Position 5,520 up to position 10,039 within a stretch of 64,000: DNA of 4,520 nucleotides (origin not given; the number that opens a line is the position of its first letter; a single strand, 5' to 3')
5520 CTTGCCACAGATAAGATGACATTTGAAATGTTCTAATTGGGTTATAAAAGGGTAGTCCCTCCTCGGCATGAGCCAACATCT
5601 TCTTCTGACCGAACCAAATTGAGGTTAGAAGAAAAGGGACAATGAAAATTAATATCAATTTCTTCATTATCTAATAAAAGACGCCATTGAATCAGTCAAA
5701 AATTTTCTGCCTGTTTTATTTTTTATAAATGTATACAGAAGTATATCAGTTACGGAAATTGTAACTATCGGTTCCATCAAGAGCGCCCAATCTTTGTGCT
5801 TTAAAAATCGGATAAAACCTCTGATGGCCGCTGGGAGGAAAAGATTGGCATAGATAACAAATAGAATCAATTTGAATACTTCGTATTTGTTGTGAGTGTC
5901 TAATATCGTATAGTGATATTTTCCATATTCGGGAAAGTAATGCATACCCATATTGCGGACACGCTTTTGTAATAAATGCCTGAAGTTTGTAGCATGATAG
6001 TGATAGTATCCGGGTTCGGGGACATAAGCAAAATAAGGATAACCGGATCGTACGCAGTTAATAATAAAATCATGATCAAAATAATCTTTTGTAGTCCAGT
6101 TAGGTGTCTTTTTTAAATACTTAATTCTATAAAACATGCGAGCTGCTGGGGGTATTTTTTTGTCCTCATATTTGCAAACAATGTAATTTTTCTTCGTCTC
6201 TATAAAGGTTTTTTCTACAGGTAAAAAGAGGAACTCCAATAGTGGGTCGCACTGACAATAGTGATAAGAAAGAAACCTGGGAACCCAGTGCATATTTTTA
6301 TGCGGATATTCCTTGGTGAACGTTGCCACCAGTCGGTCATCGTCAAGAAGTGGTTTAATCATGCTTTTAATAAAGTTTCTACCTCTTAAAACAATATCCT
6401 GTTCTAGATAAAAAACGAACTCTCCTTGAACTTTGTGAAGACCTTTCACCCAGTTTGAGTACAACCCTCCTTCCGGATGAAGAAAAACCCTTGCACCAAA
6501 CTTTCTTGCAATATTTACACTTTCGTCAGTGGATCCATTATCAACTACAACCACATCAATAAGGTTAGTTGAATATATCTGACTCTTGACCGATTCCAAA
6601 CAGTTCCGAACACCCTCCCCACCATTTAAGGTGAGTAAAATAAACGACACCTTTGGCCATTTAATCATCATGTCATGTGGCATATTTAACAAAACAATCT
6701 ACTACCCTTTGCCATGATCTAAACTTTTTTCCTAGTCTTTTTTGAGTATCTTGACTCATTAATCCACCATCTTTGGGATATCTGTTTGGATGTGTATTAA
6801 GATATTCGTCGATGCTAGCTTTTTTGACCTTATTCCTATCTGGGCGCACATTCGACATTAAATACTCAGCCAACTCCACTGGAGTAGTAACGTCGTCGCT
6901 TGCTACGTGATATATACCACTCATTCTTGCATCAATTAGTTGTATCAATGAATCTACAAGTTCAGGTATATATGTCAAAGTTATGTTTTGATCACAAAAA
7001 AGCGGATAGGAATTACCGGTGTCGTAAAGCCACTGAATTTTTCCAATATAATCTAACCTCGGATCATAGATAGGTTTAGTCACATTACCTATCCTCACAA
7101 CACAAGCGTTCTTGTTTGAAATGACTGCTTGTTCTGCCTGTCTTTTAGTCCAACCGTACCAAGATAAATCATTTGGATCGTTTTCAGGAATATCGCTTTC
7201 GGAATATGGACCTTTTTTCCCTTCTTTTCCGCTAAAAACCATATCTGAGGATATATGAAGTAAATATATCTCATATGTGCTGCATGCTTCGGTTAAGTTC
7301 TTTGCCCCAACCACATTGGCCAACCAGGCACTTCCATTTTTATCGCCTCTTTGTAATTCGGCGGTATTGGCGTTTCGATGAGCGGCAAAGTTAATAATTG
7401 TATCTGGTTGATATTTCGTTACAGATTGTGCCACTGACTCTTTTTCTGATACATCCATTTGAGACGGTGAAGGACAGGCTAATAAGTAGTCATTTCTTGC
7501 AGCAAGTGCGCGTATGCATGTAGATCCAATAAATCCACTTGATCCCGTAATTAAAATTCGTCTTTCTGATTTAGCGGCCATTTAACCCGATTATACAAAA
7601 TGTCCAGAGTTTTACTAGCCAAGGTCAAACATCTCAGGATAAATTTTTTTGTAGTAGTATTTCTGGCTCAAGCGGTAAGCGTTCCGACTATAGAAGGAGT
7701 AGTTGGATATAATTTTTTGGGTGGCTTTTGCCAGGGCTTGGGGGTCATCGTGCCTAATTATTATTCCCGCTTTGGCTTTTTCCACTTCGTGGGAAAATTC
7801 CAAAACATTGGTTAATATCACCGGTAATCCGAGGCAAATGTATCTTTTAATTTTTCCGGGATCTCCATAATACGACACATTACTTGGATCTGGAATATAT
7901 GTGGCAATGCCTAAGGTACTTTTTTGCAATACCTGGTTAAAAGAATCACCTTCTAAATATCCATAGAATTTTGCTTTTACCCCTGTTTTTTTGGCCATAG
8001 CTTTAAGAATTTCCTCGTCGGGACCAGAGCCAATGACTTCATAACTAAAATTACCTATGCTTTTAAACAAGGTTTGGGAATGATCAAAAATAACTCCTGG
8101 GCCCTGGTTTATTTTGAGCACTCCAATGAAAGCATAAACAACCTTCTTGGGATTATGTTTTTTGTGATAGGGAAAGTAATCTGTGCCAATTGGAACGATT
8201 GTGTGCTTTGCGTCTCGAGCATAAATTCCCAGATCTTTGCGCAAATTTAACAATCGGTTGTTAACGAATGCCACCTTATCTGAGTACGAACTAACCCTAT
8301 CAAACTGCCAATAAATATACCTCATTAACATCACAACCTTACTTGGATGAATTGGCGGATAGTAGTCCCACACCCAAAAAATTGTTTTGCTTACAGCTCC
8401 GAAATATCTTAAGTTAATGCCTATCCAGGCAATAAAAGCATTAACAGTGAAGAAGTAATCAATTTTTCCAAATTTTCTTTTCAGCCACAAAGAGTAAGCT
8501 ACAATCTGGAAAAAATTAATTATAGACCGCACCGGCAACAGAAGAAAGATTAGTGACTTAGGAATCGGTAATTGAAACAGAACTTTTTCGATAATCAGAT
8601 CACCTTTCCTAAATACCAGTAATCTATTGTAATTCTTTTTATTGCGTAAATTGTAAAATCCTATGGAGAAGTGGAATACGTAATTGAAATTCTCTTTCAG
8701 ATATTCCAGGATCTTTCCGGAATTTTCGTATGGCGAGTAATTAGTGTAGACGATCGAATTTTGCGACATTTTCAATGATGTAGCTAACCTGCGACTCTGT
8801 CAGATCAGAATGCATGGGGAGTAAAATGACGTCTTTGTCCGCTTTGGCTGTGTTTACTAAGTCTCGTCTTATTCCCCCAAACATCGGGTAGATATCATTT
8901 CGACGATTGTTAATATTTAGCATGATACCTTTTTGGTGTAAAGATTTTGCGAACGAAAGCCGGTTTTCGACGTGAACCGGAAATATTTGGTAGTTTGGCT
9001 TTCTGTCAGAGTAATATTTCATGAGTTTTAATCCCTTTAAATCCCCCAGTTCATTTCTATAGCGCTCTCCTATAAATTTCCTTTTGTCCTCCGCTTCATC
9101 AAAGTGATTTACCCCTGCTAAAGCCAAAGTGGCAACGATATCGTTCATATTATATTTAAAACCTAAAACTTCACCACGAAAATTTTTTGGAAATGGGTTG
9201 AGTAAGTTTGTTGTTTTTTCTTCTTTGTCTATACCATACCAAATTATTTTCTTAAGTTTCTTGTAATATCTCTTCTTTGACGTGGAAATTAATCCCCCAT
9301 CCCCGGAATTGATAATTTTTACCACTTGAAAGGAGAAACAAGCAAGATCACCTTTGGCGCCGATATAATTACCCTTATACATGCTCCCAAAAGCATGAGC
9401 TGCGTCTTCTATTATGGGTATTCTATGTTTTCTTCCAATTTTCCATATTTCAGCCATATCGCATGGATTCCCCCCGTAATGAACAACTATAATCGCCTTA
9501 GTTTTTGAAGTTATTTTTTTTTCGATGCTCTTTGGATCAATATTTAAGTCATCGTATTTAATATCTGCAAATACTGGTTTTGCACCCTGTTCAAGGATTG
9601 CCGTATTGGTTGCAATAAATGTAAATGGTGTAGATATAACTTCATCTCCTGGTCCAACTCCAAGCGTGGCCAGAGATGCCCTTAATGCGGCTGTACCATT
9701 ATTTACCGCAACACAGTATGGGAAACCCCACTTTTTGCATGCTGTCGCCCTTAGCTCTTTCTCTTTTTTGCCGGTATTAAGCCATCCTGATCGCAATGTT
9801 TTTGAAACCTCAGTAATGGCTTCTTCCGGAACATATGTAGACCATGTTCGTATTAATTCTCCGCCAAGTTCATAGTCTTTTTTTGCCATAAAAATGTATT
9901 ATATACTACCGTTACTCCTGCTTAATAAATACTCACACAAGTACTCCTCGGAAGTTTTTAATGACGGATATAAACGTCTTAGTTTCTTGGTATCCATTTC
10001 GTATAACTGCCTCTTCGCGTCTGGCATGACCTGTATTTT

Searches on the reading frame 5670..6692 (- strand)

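Call 6: search_protein_families(library=pfam, proteins=[window:5670-6692:-], max_evalue=0.01)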
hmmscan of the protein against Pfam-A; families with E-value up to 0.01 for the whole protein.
window:5670-6692:- (341 aa): 1 family
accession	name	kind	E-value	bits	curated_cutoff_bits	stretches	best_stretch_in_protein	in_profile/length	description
PF00535.33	Glycos_transf_2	-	1e-18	68.3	23.3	1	16-138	1-127/168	Glycosyl transferase family 2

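Call 62: search_protein_families(library=ncbifam, proteins=[window:5670-6692:-], max_evalue=0.001)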
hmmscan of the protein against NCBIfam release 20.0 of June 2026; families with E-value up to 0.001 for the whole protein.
window:5670-6692:- (341 aa): 13 families
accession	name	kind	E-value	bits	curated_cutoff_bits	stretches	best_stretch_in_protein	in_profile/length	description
NF010496.0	PRK13915.1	equivalog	5.8e-11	42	262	1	14-120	32-147/307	glucosyl-3-phosphoglycerate synthase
TIGR03111.1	glyc2_xrt_Gpos1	hypoth_equivalog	8.9e-11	41.2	363.95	1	7-122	43-163/439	TIGR03111 family XrtG-associated glycosyltransferase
NF007482.0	PRK10073.1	equivalog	9.6e-09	34.7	423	1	8-105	1-101/334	glycosyltransferase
TIGR03965.1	mycofact_glyco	equivalog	3.7e-08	32.7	280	1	12-114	73-178/467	mycofactocin biosynthesis glycosyltransferase MftF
TIGR04283.1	glyco_like_mftF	equivalog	7.9e-07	28.9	182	1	16-132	2-114/221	TIGR04283 family arsenosugar biosynthesis glycosyltransferase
NF041875.1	EPS_EpsD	equivalog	1.7e-06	27.7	370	1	15-123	1-112/325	exopolysaccharide biosynthesis glycosyltransferase EpsD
TIGR04182.1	glyco_TIGR04182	equivalog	1.7e-06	27.6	325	1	15-117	2-99/293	S-layer glycoprotein N-glycosyltransferase AglJ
TIGR03937.1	PgaC_IcaA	equivalog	2e-05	23.8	422.3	1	9-123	41-158/407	poly-beta-1,6-N-acetyl-D-glucosamine synthase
TIGR03469.1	HpnB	hypoth_equivalog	2.1e-05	23.8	379.25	1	10-66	41-96/386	hopene-associated glycosyltransferase HpnB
NF047683.1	TeichurnBiosyTuaG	equivalog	5.8e-05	22.9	400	1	8-103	1-100/252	teichuronic acid biosynthesis protein TuaG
NF038302.1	EPS_HpsE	equivalog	0.00017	20.7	300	1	17-67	5-56/307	hormogonium polysaccharide biosynthesis glycosyltransferase HpsE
NF045692.1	OglycostaseCruG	equivalog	0.00043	19.3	600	1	13-82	41-111/386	2'-O-glycosyltransferase CruG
NF053739.1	GlytfEpsEBac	equivalog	0.00093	18.2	450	0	13-68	1-54/265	glycosyltransferase EpsE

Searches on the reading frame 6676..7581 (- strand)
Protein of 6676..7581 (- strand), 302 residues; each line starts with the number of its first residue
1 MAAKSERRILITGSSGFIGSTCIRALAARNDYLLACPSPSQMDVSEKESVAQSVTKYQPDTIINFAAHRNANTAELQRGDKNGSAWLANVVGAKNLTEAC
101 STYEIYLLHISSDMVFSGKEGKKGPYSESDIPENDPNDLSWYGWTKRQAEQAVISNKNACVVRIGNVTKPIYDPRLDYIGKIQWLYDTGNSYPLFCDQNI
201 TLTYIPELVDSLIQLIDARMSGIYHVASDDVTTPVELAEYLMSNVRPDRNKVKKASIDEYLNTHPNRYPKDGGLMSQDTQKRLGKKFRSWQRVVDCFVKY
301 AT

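Call 6: search_protein_families(library=pfam, proteins=[window:6676-7581:-], max_evalue=0.01)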
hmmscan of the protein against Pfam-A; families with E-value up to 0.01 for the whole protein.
window:6676-7581:- (302 aa): 6 families
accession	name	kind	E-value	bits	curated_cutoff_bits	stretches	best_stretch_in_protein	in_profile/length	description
PF04321.23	RmlD_sub_bind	-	1.2e-43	149.6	27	1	8-299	2-283/287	RmlD substrate binding domain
PF01370.27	Epimerase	-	2.2e-18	67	20.9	1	9-167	1-172/240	NAD dependent epimerase/dehydratase family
PF16363.11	GDP_Man_Dehyd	-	3.5e-10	40.3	27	1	41-157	58-168/332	GDP-mannose 4,6 dehydratase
PF07993.18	NAD_binding_4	-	2.9e-09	36.9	20.1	1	82-185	105-222/258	Male sterility protein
PF02719.21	Polysacc_synt_2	-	2.7e-08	33.8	20.2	1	42-113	61-129/293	Polysaccharide biosynthesis protein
PF01073.25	3Beta_HSD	-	2e-06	27.5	22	1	41-159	51-163/280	3-beta hydroxysteroid dehydrogenase/isomerase family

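Call 7: search_protein_families(library=ncbifam, proteins=[window:6676-7581:-], max_evalue=0.01)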
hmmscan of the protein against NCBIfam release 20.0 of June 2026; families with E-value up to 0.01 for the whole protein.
window:6676-7581:- (302 aa): 16 families
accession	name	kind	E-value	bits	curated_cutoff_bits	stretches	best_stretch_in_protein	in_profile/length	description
TIGR01214.1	rmlD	equivalog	4.5e-38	131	224.05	1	8-298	1-282/285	dTDP-4-dehydrorhamnose reductase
NF007440.0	PRK09987.1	equivalog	6.6e-15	55.2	308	1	8-294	2-286/299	dTDP-4-dehydrorhamnose reductase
TIGR01181.1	dTDP_gluc_dehyt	equivalog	1.7e-10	40.5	365.1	1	41-153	56-162/321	dTDP-glucose 4,6-dehydratase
TIGR01179.1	galE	equivalog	4.1e-09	35.7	262.3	1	41-156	53-159/332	UDP-glucose 4-epimerase GalE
TIGR02197.1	heptose_epim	equivalog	1.3e-06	27.8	274.6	1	9-157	1-153/316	ADP-glyceromanno-heptose 6-epimerase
NF042422.1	oxyalk_red_OleD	equivalog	2.7e-06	27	580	1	8-161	2-158/329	2-alkyl-3-oxoalkanoate reductase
NF042423.1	oxyalk_red_Shew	equivalog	4.3e-06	26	580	1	5-160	7-163/331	2-alkyl-3-oxoalkanoate reductase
TIGR01746.1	Thioester-redct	subfamily_domain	1.7e-05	24.3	213.35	0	88-169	111-197/371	thioester reductase domain-containing protein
NF007582.0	PRK10217.1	equivalog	2.8e-05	23.4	698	0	41-104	57-116/355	dTDP-glucose 4,6-dehydratase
NF047837.1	UDPAcbARedWbcJ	equivalog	3.8e-05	22.8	500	0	8-93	2-82/372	UDP-2-acetamido-2,6-beta-L-arabino-hexul-4-ose reductase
TIGR02622.1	CDP_4_6_dhtase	equivalog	6.9e-05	22.1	278.45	1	41-130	60-146/352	CDP-glucose 4,6-dehydratase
NF047922.1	GDPFucSynFcl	equivalog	0.00016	21.2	500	1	6-68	2-63/308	GDP-L-fucose synthase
NF007956.0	PRK10675.1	subfamily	0.00033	19.9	394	0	41-154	56-161/338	UDP-glucose 4-epimerase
NF007490.0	PRK10084.1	subfamily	0.0016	17.5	649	0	8-27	2-21/361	dTDP-glucose 4,6-dehydratase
TIGR03466.1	HpnA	hypoth_equivalog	0.002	17.1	367.65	0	8-154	2-153/327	hopanoid-associated sugar epimerase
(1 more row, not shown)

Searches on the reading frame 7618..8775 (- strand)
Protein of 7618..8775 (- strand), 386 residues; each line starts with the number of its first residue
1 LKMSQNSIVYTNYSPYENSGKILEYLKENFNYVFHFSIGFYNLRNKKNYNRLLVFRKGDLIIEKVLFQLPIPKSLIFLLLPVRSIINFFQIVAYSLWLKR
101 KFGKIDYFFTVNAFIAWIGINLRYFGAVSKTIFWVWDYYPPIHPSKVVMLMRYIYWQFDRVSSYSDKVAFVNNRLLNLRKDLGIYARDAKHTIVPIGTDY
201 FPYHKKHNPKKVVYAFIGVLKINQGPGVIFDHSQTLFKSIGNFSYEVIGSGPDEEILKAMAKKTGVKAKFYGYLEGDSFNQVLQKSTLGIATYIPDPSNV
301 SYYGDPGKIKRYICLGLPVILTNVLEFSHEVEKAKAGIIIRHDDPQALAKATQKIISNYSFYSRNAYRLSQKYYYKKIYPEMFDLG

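Call 6: search_protein_families(library=pfam, proteins=[window:7618-8775:-], max_evalue=0.01)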
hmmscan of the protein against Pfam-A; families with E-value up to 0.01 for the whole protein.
window:7618-8775:- (386 aa): 2 families
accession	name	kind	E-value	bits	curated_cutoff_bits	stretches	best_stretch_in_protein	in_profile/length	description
PF13692.12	Glyco_trans_1_4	-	3.2e-11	44.1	27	1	214-358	4-142/142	Glycosyl transferases group 1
PF00534.26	Glycos_transf_1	-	3.5e-11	43.4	26.4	1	206-362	10-162/172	Glycosyl transferases group 1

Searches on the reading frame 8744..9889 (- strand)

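Call 6: search_protein_families(library=pfam, proteins=[window:8744-9889:-], max_evalue=0.01)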
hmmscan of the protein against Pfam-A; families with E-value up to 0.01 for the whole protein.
window:8744-9889:- (382 aa): 4 families
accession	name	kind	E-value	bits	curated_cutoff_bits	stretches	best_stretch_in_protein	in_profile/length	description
PF01041.23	DegT_DnrJ_EryC1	-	3e-92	310.1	19.8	1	22-375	5-359/360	DegT/DnrJ/EryC1/StrS aminotransferase family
PF01053.26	Cys_Met_Meta_PP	-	1.2e-06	27.8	27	1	57-169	68-180/381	Cys/Met metabolism PLP-dependent enzyme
PF01212.27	Beta_elim_lyase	-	7.6e-05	22.6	27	1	44-205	35-199/288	Beta-eliminating lyase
PF00266.25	Aminotran_5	-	0.0094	15.4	21.5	0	62-323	67-334/371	Aminotransferase class-V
